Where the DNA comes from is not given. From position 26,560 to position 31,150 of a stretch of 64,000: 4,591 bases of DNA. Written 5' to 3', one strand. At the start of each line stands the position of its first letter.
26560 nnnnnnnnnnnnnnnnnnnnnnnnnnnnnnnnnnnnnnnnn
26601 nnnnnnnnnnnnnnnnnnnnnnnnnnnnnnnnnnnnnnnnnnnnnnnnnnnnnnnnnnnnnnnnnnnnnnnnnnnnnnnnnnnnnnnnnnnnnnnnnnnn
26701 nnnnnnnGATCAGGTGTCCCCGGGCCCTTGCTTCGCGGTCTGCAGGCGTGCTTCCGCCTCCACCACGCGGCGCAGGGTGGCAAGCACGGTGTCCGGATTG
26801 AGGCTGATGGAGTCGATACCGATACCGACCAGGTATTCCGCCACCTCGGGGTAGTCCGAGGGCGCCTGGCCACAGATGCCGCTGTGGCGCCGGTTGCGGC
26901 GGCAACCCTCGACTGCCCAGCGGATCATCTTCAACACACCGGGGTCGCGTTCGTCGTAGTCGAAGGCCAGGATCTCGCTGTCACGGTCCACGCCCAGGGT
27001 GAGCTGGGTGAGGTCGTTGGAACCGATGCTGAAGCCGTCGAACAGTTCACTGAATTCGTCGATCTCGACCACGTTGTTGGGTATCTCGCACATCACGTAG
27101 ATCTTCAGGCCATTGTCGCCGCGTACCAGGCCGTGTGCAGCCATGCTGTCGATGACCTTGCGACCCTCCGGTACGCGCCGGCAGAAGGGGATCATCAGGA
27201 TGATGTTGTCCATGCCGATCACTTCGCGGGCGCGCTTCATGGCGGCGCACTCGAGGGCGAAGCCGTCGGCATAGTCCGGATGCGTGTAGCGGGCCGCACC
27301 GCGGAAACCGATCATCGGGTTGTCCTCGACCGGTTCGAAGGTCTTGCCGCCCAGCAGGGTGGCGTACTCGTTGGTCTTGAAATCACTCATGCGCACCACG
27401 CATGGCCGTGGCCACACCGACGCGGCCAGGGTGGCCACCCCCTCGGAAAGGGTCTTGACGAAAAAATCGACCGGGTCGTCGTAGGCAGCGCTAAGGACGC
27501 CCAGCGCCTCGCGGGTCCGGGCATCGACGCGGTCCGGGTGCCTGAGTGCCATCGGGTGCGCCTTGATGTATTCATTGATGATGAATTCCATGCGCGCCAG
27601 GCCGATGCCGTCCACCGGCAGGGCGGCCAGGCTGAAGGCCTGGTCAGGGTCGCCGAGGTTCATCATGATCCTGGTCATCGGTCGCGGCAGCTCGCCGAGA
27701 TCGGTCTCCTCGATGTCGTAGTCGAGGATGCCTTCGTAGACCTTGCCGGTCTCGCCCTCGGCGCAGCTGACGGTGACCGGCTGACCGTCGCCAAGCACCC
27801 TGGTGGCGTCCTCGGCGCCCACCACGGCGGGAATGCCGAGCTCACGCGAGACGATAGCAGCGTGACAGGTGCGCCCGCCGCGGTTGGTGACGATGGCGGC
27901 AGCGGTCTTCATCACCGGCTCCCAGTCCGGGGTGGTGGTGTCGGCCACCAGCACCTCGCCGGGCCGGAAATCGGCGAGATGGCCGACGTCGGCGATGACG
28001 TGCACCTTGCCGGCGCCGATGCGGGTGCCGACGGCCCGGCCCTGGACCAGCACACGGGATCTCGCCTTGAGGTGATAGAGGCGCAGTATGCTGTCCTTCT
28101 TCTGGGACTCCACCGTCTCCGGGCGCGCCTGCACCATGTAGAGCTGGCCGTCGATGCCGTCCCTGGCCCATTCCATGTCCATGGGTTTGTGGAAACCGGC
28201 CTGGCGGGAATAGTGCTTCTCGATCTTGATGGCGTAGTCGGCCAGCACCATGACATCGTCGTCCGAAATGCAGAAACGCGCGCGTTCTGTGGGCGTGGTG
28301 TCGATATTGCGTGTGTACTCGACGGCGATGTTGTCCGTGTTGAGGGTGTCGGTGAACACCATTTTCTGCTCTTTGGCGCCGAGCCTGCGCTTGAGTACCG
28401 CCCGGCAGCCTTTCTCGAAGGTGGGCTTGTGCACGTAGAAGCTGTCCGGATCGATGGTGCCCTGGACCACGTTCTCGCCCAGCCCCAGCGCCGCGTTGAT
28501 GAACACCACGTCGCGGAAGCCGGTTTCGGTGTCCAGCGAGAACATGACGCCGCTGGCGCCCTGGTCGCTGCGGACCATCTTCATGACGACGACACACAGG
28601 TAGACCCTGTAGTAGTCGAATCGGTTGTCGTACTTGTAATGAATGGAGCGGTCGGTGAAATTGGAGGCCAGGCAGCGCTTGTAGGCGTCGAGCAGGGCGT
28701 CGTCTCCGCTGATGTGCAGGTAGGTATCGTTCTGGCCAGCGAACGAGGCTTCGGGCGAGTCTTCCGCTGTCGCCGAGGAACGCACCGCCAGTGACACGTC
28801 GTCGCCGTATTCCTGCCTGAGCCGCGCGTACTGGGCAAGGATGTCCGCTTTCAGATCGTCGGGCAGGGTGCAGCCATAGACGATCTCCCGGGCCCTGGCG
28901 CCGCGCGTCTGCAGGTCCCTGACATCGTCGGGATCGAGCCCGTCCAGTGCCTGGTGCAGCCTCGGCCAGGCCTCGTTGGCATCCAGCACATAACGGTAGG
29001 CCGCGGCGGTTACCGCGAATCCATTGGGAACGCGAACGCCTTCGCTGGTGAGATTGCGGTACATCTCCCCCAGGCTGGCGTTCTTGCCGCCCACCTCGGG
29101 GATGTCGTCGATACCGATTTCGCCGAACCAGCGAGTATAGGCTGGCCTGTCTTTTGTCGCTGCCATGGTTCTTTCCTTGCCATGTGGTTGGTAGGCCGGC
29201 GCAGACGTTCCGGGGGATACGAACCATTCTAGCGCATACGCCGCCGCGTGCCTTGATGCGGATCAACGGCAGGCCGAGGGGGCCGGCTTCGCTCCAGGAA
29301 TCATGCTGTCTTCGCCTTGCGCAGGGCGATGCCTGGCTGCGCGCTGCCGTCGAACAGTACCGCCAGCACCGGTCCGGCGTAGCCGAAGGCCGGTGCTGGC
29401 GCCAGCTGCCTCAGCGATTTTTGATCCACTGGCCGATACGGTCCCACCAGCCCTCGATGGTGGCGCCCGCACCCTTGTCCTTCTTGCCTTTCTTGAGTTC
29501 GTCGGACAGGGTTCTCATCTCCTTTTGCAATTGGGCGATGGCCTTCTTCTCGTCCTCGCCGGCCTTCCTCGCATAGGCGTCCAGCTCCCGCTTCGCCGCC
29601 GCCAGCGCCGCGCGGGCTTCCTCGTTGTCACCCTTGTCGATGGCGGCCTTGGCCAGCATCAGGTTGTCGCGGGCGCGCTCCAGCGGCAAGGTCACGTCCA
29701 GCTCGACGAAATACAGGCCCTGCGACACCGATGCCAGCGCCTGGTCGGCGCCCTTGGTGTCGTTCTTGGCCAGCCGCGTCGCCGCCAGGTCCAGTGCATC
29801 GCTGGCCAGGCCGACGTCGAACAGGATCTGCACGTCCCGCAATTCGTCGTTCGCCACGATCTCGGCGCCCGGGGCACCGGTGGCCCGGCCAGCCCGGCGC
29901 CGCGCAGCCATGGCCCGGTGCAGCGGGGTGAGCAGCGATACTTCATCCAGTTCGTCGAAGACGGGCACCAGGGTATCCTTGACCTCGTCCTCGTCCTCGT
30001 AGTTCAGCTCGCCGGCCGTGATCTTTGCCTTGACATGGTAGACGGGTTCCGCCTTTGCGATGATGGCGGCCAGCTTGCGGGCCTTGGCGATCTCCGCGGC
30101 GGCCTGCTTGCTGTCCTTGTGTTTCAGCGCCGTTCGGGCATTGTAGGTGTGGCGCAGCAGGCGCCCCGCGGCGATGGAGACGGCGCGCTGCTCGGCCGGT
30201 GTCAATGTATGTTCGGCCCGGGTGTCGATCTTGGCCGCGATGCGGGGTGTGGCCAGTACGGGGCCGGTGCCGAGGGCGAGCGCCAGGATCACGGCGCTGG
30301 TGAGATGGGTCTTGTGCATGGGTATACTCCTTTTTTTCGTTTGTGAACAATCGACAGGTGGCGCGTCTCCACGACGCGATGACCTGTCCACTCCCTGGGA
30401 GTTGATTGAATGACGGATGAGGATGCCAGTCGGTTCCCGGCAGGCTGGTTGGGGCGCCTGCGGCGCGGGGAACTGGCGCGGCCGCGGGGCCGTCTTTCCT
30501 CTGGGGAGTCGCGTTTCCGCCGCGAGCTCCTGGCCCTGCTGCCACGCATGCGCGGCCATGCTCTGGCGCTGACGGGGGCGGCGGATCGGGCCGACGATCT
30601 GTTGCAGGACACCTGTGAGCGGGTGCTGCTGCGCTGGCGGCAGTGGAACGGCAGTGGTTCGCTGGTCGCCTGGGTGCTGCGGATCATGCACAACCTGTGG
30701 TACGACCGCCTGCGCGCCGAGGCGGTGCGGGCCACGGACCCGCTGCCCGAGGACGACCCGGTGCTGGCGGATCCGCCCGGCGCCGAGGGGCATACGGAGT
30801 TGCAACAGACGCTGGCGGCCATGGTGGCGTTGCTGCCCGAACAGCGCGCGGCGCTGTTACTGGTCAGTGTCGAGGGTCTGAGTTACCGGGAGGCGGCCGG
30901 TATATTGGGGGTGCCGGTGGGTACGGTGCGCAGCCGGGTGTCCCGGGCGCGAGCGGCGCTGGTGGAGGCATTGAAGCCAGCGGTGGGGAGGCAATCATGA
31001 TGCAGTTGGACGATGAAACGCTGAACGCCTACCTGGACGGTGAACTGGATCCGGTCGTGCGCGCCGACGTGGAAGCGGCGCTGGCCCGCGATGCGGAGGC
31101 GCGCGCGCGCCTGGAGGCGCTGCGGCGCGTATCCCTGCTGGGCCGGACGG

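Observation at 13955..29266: Nine-gene, 15-kb FNR-box-fronted operon linking glycogen breakdown, the phosphoketolase/acetate-kinase ATP route and a P-type proton pump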

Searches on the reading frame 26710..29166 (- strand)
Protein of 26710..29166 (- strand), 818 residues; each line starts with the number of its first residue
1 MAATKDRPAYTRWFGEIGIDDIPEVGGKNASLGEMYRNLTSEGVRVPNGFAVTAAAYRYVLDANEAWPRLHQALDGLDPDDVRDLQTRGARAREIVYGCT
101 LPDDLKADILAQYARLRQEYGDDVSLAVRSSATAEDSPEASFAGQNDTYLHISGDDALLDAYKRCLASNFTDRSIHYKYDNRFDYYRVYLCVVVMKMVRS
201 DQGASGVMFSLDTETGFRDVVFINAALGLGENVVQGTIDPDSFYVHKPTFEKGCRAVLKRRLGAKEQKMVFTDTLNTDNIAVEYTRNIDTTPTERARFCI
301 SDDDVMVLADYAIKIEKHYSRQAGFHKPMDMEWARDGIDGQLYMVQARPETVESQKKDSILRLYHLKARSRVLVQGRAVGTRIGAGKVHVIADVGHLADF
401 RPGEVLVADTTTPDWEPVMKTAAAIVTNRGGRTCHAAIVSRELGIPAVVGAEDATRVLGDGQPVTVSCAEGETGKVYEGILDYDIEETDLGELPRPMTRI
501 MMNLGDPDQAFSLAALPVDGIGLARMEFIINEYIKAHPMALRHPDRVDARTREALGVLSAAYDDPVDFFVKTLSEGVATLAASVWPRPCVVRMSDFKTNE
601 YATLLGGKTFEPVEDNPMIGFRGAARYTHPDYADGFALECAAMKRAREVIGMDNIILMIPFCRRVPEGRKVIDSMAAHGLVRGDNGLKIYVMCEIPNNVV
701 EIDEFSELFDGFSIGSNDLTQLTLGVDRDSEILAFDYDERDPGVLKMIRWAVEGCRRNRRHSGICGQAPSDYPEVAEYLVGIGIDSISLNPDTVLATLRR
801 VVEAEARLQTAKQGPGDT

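Call 6: search_protein_families(library=pfam, proteins=[window:26710-29166:-])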
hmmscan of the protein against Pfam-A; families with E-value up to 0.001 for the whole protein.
window:26710-29166:- (818 aa): 3 families
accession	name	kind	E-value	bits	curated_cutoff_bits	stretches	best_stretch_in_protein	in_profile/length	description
PF01326.24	PPDK_N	-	5.1e-108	361.7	27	1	23-359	2-318/328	Pyruvate phosphate dikinase, AMP/ATP-binding domain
PF02896.24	PEP-utilizers_C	-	4.1e-54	184.2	22.8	1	497-802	19-289/293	PEP-utilising enzyme, PEP-binding domain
PF00391.29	PEP-utilizers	-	9.6e-28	96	23.1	1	400-471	1-72/72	PEP-utilising enzyme, mobile domain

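Call 18: search_protein_families(library=ncbifam, proteins=[window:26710-29166:-])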
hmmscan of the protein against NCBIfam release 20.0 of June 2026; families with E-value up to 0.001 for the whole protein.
window:26710-29166:- (818 aa): 26 families (the best 25 are shown)
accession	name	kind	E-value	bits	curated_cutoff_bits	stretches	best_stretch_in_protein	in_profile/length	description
NF005057.0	PRK06464.1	equivalog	0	1103.9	598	1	9-810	5-794/798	phosphoenolpyruvate synthase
TIGR01418.1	PEP_synth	equivalog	0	1061.4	739.75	1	12-805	3-783/784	pyruvate, water dikinase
NF004878.0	PRK06241.1-3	subfamily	5.7e-91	305.9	945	2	9-351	3-312/891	phosphoenolpyruvate synthase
NF041857.1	RIF_Ptrans_rph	equivalog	2.2e-87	294.3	999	2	14-351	6-311/864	rifamycin-inactivating phosphotransferase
NF004877.0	PRK06241.1-2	subfamily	4.2e-85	286.7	866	2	13-351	7-313/869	phosphoenolpyruvate synthase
NF004879.0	PRK06241.1-4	equivalog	2.6e-76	257.5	976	2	14-351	8-313/868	phosphoenolpyruvate synthase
NF052631.1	prodigiosin_PigC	equivalog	9.4e-65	219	1300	2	23-385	14-329/883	prodigiosin ligase PigC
NF000283.1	RPH_KJ151292.1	equivalog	3.9e-64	217.3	1700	2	21-364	16-330/865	rifamycin-inactivating phosphotransferase Rph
NF004881.0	PRK06241.2-2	equivalog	3.6e-62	210.8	883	2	23-357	17-317/898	phosphoenolpyruvate synthase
NF052632.1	undecylprod_RedH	equivalog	7.5e-61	206.1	1350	2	23-367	15-310/880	undecylprodigiosin ligase RedH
NF004880.0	PRK06241.2-1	equivalog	2e-56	191.5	972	2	21-247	14-225/837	phosphoenolpyruvate synthase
NF004883.0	PRK06241.2-4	equivalog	1.4e-51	175.7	1063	2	26-355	33-332/928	phosphoenolpyruvate synthase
TIGR01417.1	PTS_I_fam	equivalog_domain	1.1e-33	116.6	341.7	2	612-797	347-532/565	phosphoenolpyruvate--protein phosphotransferase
NF004882.0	PRK06241.2-3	equivalog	4e-31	107.9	850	2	114-246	88-217/827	phosphoenolpyruvate synthase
TIGR01828.1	pyru_phos_dikin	equivalog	4.7e-27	94.3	843.45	2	611-793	649-852/865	pyruvate, phosphate dikinase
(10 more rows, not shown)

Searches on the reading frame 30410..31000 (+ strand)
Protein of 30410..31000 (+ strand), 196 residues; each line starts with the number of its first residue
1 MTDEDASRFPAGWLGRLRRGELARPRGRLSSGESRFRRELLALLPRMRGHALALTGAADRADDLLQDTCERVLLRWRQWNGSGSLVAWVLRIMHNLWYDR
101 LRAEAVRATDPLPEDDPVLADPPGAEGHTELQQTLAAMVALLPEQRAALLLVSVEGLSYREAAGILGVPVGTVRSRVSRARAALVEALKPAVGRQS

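Call 44: search_protein_families(library=pfam, proteins=[window:30410-31000:+], max_evalue=0.0001)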
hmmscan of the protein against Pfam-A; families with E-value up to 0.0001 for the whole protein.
window:30410-31000:+ (196 aa): 5 families
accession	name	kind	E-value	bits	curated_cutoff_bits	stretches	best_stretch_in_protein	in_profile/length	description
PF08281.18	Sigma70_r4_2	-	6.7e-17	61.3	25.7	1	132-184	2-54/54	Sigma-70, region 4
PF04542.20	Sigma70_r2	-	2.7e-12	46.7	24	1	42-104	4-68/71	Sigma-70 region 2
PF22029.2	PhyR_sigma2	-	6.3e-09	36.2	27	1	42-94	3-55/55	Sigma2 domain of PhyR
PF04545.22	Sigma70_r4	-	1.1e-08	34.8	24.1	1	137-184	1-48/50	Sigma-70, region 4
PF22233.2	PhyR_sigma-like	-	5.3e-08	33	27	1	140-181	3-44/50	Response regulator PhyR, sigma-like domain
